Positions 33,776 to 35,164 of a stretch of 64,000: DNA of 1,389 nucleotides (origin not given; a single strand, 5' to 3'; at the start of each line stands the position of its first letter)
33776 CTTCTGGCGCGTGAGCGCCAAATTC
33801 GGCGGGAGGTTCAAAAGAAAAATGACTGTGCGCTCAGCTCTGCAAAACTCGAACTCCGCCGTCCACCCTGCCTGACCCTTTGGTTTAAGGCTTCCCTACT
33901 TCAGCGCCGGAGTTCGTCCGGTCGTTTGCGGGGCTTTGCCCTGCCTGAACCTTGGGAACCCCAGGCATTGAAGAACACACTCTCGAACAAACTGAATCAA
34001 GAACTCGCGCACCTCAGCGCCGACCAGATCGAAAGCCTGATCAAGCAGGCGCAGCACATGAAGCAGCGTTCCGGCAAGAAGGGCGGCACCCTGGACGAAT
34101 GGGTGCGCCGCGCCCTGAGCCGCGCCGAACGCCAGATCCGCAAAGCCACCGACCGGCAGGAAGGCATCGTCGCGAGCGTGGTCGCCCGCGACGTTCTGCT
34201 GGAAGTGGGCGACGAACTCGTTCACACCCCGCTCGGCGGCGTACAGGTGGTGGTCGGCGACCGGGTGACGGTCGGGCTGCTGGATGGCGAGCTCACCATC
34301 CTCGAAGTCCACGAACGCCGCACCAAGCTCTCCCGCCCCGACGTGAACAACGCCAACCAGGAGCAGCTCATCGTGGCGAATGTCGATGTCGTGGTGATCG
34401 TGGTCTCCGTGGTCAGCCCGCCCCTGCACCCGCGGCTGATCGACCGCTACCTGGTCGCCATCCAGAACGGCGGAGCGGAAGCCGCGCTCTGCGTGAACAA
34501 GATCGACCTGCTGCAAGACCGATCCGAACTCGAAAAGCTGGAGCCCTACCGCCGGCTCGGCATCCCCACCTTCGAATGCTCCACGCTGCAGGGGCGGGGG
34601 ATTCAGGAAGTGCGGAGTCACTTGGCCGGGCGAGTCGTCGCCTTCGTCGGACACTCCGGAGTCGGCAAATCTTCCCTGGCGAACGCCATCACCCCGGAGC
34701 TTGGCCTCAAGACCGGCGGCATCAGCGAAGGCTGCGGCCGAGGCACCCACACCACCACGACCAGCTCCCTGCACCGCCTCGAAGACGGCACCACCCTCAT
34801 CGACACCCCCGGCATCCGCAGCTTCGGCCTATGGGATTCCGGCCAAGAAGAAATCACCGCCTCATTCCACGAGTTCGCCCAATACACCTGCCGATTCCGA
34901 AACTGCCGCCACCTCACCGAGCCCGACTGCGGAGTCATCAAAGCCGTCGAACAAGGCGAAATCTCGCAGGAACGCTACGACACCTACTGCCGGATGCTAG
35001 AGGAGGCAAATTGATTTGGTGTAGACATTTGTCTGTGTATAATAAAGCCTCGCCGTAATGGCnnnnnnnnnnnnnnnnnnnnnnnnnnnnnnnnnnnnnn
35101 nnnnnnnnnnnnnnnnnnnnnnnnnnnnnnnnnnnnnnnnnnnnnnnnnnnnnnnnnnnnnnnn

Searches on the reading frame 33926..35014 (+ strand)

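Call 3: search_protein_families(library=pfam, proteins=[window:33926-35014:+], max_evalue=0.01)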
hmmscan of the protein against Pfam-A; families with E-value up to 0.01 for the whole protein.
window:33926-35014:+ (362 aa): 9 families
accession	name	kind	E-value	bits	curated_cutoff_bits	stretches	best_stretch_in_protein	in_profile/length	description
PF03193.22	RsgA_GTPase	-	2.5e-55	187.4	30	1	128-303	1-174/174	RsgA GTPase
PF01926.29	MMR_HSR1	-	2.4e-08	34.5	21.9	1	238-316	2-72/113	50S ribosome-binding GTPase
PF02421.24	FeoB_N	-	1.2e-05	25.3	27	0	237-312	2-71/156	Ferrous iron transport protein B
PF00009.33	GTP_EFTU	-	1.6e-05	25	26.5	0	151-227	91-176/188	Elongation factor Tu GTP binding domain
PF00005.33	ABC_tran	-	0.0002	22.4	25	1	234-266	10-42/137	ABC transporter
PF00350.29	Dynamin_N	-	0.0012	19.4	27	0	238-256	1-19/168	Dynamin family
PF20703.3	nSTAND1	-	0.0015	18.7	27.1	1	226-259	23-58/379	Novel STAND NTPase 1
PF04548.22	AIG1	-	0.004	16.9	27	1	239-301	4-63/212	AIG1 family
PF13191.12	AAA_16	-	0.0071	17.3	32.6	0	229-274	19-63/167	AAA ATPase domain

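Call 4: search_protein_families(library=ncbifam, proteins=[window:33926-35014:+], max_evalue=0.01)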
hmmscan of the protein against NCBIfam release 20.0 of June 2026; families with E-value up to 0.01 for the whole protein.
window:33926-35014:+ (362 aa): 14 families
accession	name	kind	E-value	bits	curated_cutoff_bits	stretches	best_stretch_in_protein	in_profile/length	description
NF008931.0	PRK12288.1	equivalog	1e-73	248.4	360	1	65-360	27-332/347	small ribosomal subunit biogenesis GTPase RsgA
TIGR00157.1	TIGR00157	equivalog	5.7e-65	219.3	100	1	108-359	1-247/247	ribosome small subunit-dependent GTPase A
NF008932.0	PRK12289.1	equivalog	1.1e-45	156.2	483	1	105-361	56-301/363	small ribosomal subunit biogenesis GTPase RsgA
NF000908.1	PRK00089.1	equivalog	1.5e-08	34.3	237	1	129-234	62-164/291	GTPase Era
TIGR03597.1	GTPase_YqeH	equivalog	1.9e-08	33.9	297.4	1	183-297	91-215/361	ribosome biogenesis GTPase YqeH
TIGR00231.1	small_GTP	domain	8.3e-08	32.2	42.5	1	236-302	4-69/164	GTP-binding protein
TIGR03594.1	GTPase_EngA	equivalog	5.7e-07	28.9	306.7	1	143-299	70-235/432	ribosome biogenesis GTPase Der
TIGR03598.1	GTPase_YsxC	equivalog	1.5e-05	24.8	124.45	1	237-296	20-73/186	ribosome biogenesis GTP-binding protein YihA/YsxC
TIGR03918.1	GTP_HydF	equivalog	0.00021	20.3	325.55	0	237-297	9-66/392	[FeFe] hydrogenase H-cluster maturation GTPase HydF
TIGR00436.1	era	equivalog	0.00073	19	116.25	0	238-298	3-59/270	GTPase Era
NF007071.0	PRK09518.1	equivalog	0.00073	18.1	953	1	143-298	341-503/706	bifunctional cytidylate kinase/GTPase Der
NF002828.0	PRK03003.1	equivalog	0.00082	18.1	631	0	143-299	110-273/477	ribosome biogenesis GTPase Der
TIGR00437.1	feoB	equivalog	0.0035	16.1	315.65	0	242-314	1-67/594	ferrous iron transport protein B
TIGR00763.1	lon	equivalog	0.008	14.7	608.05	0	226-259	344-377/795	endopeptidase La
